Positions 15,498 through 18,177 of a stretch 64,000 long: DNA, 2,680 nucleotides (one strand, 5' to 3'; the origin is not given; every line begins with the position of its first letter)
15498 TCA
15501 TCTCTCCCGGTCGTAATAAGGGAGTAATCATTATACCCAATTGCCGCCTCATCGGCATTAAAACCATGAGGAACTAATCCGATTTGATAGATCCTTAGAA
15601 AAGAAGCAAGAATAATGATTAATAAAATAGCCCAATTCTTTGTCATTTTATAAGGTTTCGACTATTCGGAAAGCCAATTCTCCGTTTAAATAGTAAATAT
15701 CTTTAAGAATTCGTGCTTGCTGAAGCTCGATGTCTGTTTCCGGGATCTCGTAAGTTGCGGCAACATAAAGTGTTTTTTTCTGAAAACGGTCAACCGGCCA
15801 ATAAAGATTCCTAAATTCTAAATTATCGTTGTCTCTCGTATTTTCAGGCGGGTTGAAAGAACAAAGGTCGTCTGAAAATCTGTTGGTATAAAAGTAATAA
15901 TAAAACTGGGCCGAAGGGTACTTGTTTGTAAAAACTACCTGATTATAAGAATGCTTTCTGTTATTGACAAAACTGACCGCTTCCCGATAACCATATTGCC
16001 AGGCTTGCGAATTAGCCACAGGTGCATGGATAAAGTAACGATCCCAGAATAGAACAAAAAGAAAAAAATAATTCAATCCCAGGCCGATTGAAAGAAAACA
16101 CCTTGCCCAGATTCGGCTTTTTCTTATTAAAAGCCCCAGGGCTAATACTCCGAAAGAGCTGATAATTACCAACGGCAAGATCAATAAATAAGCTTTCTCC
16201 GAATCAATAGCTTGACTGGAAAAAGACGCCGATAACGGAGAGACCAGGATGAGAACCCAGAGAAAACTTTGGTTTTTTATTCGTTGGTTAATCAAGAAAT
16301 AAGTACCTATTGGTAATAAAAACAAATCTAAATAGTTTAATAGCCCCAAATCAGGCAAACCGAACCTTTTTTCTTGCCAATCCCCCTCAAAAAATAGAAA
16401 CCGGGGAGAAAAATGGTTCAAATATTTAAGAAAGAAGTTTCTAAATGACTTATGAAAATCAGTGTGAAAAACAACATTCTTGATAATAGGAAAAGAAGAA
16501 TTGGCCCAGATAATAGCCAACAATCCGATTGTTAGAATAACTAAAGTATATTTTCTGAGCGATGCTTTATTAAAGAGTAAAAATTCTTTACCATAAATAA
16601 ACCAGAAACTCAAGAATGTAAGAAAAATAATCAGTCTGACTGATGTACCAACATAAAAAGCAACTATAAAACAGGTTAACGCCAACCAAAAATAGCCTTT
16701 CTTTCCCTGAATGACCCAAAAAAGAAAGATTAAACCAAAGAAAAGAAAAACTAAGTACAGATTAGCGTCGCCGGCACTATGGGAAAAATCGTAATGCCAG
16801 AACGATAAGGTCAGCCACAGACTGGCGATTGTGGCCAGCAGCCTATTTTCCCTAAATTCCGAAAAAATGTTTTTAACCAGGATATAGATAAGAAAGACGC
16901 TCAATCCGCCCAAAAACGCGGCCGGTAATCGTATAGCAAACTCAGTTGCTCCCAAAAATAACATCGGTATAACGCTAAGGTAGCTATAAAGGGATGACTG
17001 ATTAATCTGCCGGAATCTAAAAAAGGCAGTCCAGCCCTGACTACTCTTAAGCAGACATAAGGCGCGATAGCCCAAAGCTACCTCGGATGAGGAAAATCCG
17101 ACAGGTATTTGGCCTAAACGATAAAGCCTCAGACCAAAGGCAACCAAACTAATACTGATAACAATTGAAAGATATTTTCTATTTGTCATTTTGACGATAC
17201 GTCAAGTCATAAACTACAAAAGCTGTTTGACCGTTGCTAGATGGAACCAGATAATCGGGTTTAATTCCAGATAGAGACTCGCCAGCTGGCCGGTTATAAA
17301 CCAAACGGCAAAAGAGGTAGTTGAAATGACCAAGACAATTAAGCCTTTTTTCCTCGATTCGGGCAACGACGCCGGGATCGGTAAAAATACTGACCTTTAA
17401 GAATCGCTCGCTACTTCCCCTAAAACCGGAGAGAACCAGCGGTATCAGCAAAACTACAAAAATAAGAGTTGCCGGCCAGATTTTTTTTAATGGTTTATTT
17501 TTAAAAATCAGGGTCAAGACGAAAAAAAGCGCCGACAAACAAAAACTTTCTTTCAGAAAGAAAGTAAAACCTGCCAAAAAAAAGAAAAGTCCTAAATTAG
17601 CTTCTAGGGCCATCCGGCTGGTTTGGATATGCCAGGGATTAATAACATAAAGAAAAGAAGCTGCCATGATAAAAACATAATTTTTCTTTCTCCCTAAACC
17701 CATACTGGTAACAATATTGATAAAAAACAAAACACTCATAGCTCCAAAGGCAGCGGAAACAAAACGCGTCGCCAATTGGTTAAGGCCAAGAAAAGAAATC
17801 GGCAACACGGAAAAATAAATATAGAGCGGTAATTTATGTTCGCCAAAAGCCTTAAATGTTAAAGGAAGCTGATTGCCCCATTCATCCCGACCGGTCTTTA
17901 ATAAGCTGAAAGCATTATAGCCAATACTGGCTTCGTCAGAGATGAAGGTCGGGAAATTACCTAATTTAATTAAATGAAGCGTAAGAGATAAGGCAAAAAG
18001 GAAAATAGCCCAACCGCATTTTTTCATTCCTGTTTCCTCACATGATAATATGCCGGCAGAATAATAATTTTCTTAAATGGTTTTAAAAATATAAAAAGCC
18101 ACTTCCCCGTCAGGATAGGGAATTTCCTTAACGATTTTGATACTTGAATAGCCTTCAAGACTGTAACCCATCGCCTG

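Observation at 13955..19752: Tandem array of four PMT_2/GT39-like paralogs, including one truncated copy and one with a degenerate catalytic motif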

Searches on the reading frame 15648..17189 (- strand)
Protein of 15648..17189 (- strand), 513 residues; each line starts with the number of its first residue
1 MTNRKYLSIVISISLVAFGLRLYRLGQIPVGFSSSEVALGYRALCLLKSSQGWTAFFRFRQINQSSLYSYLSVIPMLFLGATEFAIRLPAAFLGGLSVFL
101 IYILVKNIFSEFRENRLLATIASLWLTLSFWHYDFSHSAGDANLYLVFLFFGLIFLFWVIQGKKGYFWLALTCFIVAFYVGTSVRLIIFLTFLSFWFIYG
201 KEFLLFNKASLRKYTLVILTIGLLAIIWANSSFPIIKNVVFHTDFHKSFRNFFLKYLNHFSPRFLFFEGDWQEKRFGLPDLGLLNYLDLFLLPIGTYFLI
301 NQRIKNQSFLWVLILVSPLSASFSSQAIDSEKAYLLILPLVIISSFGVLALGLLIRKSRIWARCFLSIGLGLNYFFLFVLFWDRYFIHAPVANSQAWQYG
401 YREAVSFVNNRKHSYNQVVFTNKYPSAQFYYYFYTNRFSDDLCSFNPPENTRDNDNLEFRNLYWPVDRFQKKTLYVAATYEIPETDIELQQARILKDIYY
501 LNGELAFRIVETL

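Call 3: search_protein_families(library=pfam, proteins=[window:15648-17189:-], max_evalue=0.01)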
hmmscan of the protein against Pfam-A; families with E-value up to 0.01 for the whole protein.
window:15648-17189:- (513 aa): 1 family
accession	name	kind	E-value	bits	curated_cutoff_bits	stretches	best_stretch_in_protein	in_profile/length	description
PF13231.12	PMT_2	-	0.0086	16.7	26.1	1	71-225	9-153/160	Dolichyl-phosphate-mannose-protein mannosyltransferase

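Call 4: search_protein_families(library=ncbifam, proteins=[window:15648-17189:-], max_evalue=0.01)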
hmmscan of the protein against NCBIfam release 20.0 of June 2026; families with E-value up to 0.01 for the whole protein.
window:15648-17189:- (513 aa): 0 families

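Call 15: find_homologous_proteins(query=window:15648-17189:-)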
Query window:15648-17189:- (513 aa): 67 proteins with E <= 0.001 among 8000 candidates.
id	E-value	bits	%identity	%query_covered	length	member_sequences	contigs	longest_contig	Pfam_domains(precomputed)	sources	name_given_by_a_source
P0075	0.0e+0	1141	100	100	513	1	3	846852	-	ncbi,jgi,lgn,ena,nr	ncbi:MAG TPA: hypothetical protein VMW41_05305 [Candidatus Bathyarchaeia archaeon]|nr:hypothetical p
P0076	1.2e-122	429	41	99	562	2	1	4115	PF13231.13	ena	-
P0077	1.9e-109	385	41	100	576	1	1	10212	PF13231.13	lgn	-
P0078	1.9e-108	382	41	96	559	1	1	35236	PF13231.13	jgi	jgi:4-amino-4-deoxy-L-arabinose transferase-like glycosyltransferase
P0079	1.1e-104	369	41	97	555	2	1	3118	PF13231.13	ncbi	-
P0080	4.9e-101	357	36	100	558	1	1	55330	PF02366.25,PF13231.13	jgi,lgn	jgi:4-amino-4-deoxy-L-arabinose transferase-like glycosyltransferase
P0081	2.2e-100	355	39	100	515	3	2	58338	PF02366.25,PF13231.13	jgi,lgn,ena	-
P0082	7.8e-99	350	38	98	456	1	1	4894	PF13231.13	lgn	-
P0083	3.2e-98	348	36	96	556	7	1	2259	PF13231.13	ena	-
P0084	9.2e-98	347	37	100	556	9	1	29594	PF13231.13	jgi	-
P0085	1.5e-97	346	36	100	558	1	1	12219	PF13231.13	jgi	jgi:4-amino-4-deoxy-L-arabinose transferase-like glycosyltransferase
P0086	3.2e-97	345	39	100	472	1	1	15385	PF02366.25,PF13231.13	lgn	-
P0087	3.9e-97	344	39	100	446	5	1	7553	PF13231.13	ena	-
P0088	2.4e-93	332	37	100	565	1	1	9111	PF13231.13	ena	-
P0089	3.5e-92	328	35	96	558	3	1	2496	PF13231.13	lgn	-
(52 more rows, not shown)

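Call 60: search_protein_representatives(protein=window:15648-17189:-)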
Query: 513 residues. Proteins with E-value up to 0.001 (for the whole library): 4338; up to 1e-10: 2136; up to 1e-30: 138. The best 150 are listed.
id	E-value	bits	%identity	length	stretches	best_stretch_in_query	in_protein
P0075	0.0e+00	1140.5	100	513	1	1-513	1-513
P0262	6.4e-88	312.4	40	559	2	240-511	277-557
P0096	1.9e-68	248.1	42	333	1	240-513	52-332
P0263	1.8e-64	235.0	36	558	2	239-511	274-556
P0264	5.6e-55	203.7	34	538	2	232-512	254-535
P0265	1.5e-54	202.3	35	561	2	239-512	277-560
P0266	4.2e-54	200.8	33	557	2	240-512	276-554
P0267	9.9e-54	199.6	35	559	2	193-510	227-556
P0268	1.5e-50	189.1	35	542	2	246-511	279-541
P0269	1.5e-49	185.8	32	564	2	240-512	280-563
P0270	2.9e-49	184.8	46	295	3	248-391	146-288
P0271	1.4e-48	182.6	32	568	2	229-512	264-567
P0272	2.5e-47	178.4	30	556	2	239-511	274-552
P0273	3.1e-47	178.2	33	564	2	233-509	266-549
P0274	6.8e-47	177.0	33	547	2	252-511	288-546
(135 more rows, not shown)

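Call 62: predict_structure(alignment_id=A5)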
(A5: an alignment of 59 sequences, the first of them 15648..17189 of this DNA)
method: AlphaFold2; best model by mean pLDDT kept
length: 513 residues; sequences in the alignment: 59
mean_pLDDT: 91.1   pTM: 0.91
mean pLDDT of the five models: 91.1, 90.5, 90.3, 90.3, 90.3
residues with pLDDT >= 90: 399; 70-90: 72; 50-70: 39; < 50: 3
segments of 3 or more residues with pLDDT < 50: 232-234
pLDDT, mean of each block of 10 residues (from residue 1): 90 98 96 93 88 65 76 96 96 98 98 98 96 89 95 97 93 92 88 94 87 83 74 54 79 95 95 91 96 98 97 96 89 95 98 97 96 96 96 95 97 96 92 90 67 78 96 96 95 98 97 97
secondary structure, 60 per line:
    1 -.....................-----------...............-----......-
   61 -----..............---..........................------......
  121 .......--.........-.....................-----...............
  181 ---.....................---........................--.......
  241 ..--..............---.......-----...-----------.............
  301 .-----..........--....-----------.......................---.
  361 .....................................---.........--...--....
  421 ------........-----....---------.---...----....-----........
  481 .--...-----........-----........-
elements in order: H2-22 H34-48 H54-59 H66-79 H83-108 H115-127 H130-138 H140-160 H166-180 H184-204 H208-231 H234-242 H245-258 H262-268 H288-301 H307-316 H319-322 H334-356 H360-397 H401-409 E417-420 H427-434 H440-443 E457-459 H464-467 E473-478 E492-499 E505-512

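Call 68: fold_search(model_id=the predicted structure, library=pdb)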
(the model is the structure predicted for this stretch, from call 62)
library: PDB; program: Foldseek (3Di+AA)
matches with E <= 10: 268; with E <= 0.001: 8
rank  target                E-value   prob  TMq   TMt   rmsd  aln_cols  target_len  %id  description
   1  9s6t_A                1.4e-05  1.00  0.54  0.57   7.7       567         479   12  Ternary cryo-EM structure of chicken ALG12 with Dol25-PP-GlcNAc2Man7, Dol25-P-Man, and Fab (released 2026-03-18)
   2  5ezm                  2.0e-05  1.00  0.52  0.50  10.3       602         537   11  Crystal Structure of ArnT from Cupriavidus metallidurans in the apo state (released 2016-02-17)
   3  5f15                  4.9e-05  1.00  0.54  0.51   9.8       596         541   11  Crystal Structure of ArnT from Cupriavidus metallidurans bound to Undecaprenyl phosphate (released 2016-02-17)
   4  6gxc_A                5.3e-05  1.00  0.49  0.38   8.2       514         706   12  Bacterial oligosaccharyltransferase PglB in complex with an inhibitory peptide and a reactive lipid-linked oligosaccha (released 2018-11-14)
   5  5ogl_A                1.9e-04  1.00  0.51  0.39   8.1       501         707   12  Structure of bacterial oligosaccharyltransferase PglB in complex with an acceptor peptide and an lipid-linked oligosac (released 2017-10-25)
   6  5gmy_A                5.3e-04  1.00  0.48  0.32  13.3       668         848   11  Crystal structure of the Archaeoglobus fulgidus oligosaccharyltransferase (O29867_ARCFU) tethered with an acceptor pep (released 2017-02-01)
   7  7e9s_A                7.4e-04  1.00  0.48  0.31  10.9       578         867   11  Archaeal oligosaccharyltransferase AglB from Archaeoglobus fulgidus in complex with an inhibitory peptide and a dolich (released 2021-09-08)
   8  3wak                  1.0e-03  1.00  0.49  0.31  11.5       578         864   13  Crystal structure of the Archaeoglobus fulgidus oligosaccharyltransferase (O29867_ARCFU) in the apo form (released 2013-10-30)
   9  3waj                  1.3e-03  1.00  0.47  0.33  13.1       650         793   11  Crystal structure of the Archaeoglobus fulgidus oligosaccharyltransferase (O29867_ARCFU) complex with Zn and sulfate (released 2013-10-30)
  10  7zlh_A                1.5e-03  1.00  0.47  0.39  11.9       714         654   11  Cryo-EM structure of C-mannosyltransferase CeDPY19, in apo state, bound to CMT2-Fab and anti-Fab nanobody (released 2023-01-11)
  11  9i5k_A                5.8e-03  1.00  0.46  0.47  11.8       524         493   12  Structure of the Chaetomium thermophilum Pmt4 homodimer (C2 symmetry) (released 2025-12-24)
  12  9i5l_A                2.1e-02  1.00  0.33  0.25   6.1       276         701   13  Structure of the Chaetomium thermophilum Pmt4 homodimer (C1 symmetry) (released 2025-12-24)
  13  9e61_B                2.1e-02  1.00  0.32  0.23   5.2       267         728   12  Cryo-EM structure of Saccharomyces cerevisiae Pmt4 apo form (released 2025-10-15)
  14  8if8_C                2.1e-02  0.99  0.42  0.37  13.7       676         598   10  Arabinosyltransferase AftA (released 2023-05-31)
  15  9e6i_B                2.6e-02  1.00  0.33  0.24   5.0       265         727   13  Cryo-EM structure of Saccharomyces cerevisiae Pmt4-Ccw5 complex (released 2025-10-15)
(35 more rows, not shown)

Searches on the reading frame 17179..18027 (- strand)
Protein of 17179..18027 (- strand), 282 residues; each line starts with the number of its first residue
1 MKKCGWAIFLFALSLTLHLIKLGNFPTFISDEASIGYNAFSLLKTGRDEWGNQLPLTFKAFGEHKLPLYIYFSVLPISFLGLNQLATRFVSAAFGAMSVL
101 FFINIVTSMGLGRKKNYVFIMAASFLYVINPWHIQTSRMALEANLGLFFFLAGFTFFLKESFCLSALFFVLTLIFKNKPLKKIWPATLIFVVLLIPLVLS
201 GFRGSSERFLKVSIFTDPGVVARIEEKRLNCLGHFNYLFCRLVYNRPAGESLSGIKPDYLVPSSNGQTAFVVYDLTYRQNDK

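Call 3: search_protein_families(library=pfam, proteins=[window:17179-18027:-], max_evalue=0.01)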
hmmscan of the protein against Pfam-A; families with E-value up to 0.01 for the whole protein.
window:17179-18027:- (282 aa): 0 families

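Call 4: search_protein_families(library=ncbifam, proteins=[window:17179-18027:-], max_evalue=0.01)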
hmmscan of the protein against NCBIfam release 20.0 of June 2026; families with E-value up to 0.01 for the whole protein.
window:17179-18027:- (282 aa): 0 families

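Call 9: find_homologous_proteins(query=window:17179-18027:-)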
Query window:17179-18027:- (282 aa): 74 proteins with E <= 0.001 among 1538 candidates.
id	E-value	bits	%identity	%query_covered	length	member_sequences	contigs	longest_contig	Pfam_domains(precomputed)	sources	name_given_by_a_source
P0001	3.1e-183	626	100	100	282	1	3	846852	-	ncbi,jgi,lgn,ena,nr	ncbi:MAG TPA: hypothetical protein VMW41_05310 [Candidatus Bathyarchaeia archaeon]|nr:hypothetical p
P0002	1.5e-35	141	38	72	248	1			PF02366.25,PF13231.13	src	-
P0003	2.8e-31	127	49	54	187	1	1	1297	PF02366.25,PF13231.13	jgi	jgi:4-amino-4-deoxy-L-arabinose transferase-like glycosyltransferase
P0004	2.1e-29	121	35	95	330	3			PF13231.13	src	-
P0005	4.2e-27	114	33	90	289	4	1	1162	PF02366.25,PF13231.13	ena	-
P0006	1.2e-26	112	36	77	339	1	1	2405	PF13231.13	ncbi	ncbi:MAG: glycosyltransferase family 39 protein, partial [bacterium]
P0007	1.2e-26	112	33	84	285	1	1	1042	PF13231.13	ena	-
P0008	1.5e-26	112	45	56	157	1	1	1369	PF02366.25,PF13231.13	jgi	-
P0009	1.5e-26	112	43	48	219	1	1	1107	PF02366.25,PF13231.13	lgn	-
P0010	5.2e-26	110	38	69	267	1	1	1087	PF13231.13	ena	-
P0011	1.4e-25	109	60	32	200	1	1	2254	PF02366.25,PF13231.13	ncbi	-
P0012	9.8e-25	106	40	52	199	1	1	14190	PF02366.25,PF13231.13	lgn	-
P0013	1.9e-24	105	44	53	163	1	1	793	PF13231.13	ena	-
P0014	2.1e-24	105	34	78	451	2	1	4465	-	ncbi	-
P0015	3.1e-24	104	45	51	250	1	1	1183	PF13231.13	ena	-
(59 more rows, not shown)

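Call 10: find_encoding_contigs(protein=window:17179-18027:-, flank=8000, max_places=6)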
Protein window:17179-18027:- (282 aa): 5 contigs read that carry it; 2 places shown.
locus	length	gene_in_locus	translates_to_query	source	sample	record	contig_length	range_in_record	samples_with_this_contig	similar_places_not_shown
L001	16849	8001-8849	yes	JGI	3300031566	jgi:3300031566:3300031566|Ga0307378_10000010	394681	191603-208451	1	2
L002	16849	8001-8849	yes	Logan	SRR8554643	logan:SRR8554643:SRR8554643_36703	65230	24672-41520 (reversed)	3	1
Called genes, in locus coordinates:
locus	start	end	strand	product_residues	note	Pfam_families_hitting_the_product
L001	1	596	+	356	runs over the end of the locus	PF00534:Glycos_transf_1, PF13692:Glyco_trans_1_4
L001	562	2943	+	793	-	PF09586:YfhO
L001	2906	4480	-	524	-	-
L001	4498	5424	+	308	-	PF00535:Glycos_transf_2, PF10111:Glyco_tranf_2_2 (faint), PF13641:Glyco_tranf_2_3, PF13632:Glyco_trans_2_3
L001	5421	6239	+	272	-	PF00535:Glycos_transf_2, PF10111:Glyco_tranf_2_2 (faint), PF13641:Glyco_tranf_2_3, PF13712:Glyco_tranf_2_5, PF13632:Glyco_trans_2_3 (weak)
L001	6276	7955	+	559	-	PF13231:PMT_2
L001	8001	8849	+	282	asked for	-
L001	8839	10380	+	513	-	-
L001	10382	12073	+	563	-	PF13231:PMT_2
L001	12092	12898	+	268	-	PF00535:Glycos_transf_2, PF13641:Glyco_tranf_2_3 (faint)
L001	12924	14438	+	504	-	-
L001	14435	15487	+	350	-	PF13439:Glyco_transf_4, PF00534:Glycos_transf_1, PF13692:Glyco_trans_1_4, PF13524:Glyco_trans_1_2 (weak)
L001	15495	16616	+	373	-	-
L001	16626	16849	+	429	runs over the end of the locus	PF01554:MatE (faint), PF01943:Polysacc_synt, PF13440:Polysacc_synt_3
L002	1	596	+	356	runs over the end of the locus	PF00534:Glycos_transf_1, PF13692:Glyco_trans_1_4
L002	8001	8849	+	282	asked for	-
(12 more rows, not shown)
